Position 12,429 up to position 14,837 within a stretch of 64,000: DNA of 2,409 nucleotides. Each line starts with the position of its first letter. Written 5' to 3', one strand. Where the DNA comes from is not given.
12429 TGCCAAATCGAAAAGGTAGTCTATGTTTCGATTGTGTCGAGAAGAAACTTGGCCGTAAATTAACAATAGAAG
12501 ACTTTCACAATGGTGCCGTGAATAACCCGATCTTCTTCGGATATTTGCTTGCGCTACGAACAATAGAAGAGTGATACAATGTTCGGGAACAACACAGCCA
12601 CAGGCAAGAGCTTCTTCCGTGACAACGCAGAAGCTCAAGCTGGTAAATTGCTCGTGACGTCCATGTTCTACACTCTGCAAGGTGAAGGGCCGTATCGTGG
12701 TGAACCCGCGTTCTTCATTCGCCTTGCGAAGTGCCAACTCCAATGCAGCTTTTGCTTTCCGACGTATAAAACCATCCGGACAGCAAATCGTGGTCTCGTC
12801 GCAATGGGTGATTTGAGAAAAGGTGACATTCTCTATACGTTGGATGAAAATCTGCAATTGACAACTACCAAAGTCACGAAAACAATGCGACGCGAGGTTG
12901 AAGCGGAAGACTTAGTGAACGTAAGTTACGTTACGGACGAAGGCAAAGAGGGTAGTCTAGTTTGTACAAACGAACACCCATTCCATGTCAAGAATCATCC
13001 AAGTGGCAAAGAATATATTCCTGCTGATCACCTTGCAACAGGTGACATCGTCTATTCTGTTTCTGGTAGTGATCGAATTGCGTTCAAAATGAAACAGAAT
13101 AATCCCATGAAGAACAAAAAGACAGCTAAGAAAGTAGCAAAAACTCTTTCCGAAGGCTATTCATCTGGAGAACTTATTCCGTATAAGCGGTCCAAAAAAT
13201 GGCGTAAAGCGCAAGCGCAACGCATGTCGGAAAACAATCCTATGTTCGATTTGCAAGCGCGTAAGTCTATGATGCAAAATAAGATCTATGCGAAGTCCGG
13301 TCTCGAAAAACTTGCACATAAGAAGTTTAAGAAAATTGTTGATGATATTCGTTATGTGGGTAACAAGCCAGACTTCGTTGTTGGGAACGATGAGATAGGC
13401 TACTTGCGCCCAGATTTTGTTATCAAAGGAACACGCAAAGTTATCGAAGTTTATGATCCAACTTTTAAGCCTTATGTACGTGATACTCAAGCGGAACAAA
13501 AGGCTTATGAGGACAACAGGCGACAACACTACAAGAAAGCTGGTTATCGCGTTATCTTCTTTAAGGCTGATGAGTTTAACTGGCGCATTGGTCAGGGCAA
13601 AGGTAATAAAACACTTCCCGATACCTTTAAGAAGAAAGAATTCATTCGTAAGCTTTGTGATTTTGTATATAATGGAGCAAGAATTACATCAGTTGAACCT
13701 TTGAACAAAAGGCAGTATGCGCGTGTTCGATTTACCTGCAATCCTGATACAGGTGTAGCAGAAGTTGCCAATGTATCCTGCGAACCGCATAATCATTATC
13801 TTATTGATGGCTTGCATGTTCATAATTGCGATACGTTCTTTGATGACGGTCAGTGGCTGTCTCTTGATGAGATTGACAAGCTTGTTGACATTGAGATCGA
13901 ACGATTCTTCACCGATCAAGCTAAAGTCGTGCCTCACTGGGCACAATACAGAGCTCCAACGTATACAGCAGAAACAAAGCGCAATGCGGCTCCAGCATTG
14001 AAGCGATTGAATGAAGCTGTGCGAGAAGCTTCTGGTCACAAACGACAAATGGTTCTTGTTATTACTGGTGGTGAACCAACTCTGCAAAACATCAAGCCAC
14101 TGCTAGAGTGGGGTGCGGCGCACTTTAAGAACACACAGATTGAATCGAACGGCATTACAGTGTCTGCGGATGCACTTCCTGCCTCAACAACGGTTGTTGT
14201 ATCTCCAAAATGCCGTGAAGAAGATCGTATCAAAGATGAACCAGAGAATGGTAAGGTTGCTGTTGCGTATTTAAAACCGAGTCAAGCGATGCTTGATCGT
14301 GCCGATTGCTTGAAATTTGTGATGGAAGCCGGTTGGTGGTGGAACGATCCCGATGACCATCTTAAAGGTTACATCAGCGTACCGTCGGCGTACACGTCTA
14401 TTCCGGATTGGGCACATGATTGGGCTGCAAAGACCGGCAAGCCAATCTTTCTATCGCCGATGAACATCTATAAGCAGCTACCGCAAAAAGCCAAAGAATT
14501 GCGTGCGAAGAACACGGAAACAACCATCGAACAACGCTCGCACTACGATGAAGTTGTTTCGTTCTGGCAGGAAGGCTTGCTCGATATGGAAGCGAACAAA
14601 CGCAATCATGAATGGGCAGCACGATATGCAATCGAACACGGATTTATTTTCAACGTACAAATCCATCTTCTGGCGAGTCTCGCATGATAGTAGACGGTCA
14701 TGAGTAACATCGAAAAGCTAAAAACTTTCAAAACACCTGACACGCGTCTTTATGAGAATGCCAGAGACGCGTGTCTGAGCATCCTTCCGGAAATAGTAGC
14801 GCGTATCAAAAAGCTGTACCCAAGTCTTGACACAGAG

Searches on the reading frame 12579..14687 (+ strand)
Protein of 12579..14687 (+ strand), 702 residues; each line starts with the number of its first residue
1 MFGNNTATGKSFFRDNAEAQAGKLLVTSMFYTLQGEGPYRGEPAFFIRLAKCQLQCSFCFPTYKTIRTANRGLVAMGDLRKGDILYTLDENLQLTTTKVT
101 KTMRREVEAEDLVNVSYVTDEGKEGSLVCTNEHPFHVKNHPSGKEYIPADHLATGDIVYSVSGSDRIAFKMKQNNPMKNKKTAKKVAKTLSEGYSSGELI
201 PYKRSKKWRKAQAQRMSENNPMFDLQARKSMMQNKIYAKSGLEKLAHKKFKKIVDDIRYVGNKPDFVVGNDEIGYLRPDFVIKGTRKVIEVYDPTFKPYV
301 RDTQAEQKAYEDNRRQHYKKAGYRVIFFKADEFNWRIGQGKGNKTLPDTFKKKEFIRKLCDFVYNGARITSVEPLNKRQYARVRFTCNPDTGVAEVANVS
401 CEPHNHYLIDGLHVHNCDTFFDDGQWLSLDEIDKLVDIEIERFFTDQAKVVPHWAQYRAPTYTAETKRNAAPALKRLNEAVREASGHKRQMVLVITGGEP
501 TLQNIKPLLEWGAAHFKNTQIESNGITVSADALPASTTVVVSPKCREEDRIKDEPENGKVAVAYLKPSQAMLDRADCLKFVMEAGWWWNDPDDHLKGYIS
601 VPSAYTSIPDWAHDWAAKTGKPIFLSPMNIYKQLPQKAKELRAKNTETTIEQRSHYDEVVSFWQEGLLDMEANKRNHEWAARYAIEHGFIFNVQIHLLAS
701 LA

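Call 3: search_protein_families(library=pfam, proteins=[window:12579-14687:+], max_evalue=1)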
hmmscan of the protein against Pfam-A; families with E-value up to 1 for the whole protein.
window:12579-14687:+ (702 aa): 6 families
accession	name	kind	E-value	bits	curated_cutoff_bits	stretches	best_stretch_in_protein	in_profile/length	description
PF01079.26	Hint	-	1.8e-06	28.2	29.7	1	55-160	9-116/213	Hint module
PF07591.16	PT-HINT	-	6.1e-06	27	27.7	1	66-178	2-108/137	Pretoxin HINT domain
PF14623.11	Vint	-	0.00093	19.5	27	1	59-161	2-90/166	Hint-domain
PF19841.4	GldN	-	0.025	14.7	23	1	155-225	4-69/228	Gliding motility associated protein GldN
PF08517.17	AXH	-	0.031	15.2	33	1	77-139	18-83/116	Ataxin-1 and HBP1 module (AXH)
PF13403.11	Hint_2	-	0.084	13.7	28.4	1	59-155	2-109/147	Hint domain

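Call 9: search_protein_families(library=ncbifam, proteins=[window:12579-14687:+], max_evalue=1)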
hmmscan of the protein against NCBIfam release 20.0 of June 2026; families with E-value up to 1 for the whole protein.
window:12579-14687:+ (702 aa): 9 families
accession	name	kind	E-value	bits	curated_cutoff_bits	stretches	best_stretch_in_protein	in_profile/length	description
TIGR04322.1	rSAM_QueE_Ecoli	equivalog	8.9e-14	51.5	200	2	30-70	1-40/215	7-carboxy-7-deazaguanine synthase QueE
TIGR04508.1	queE_Cx14CxxC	equivalog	8.5e-11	42.1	240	2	477-554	68-143/208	7-carboxy-7-deazaguanine synthase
TIGR03963.1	rSAM_QueE_Clost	equivalog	1.8e-09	37.6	260.1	1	26-75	3-52/219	putative 7-carboxy-7-deazaguanine synthase QueE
TIGR03365.1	Bsubt_queE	equivalog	9.3e-09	35.1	206.1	2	31-63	11-43/238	7-carboxy-7-deazaguanine synthase QueE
TIGR04349.1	rSAM_QueE_gams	hypoth_equivalog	1.4e-08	34.6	300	1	26-64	3-41/210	7-carboxy-7-deazaguanine synthase QueE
NF045646.2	rSAM_Se_TrsS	equivalog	0.00019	20.1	490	1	464-532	107-177/441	radical SAM (seleno)protein TrsS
TIGR02495.1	NrdG2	equivalog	0.0018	17.6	131.15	0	39-67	13-40/193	anaerobic ribonucleoside-triphosphate reductase activating protein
NF038283.1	viperin_w_prok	equivalog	0.028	13.6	180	0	50-70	10-30/281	viperin family antiviral radical SAM protein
NF041432.1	MchS3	subfamily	0.061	13.8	100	1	218-256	35-73/105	MchS3 family protein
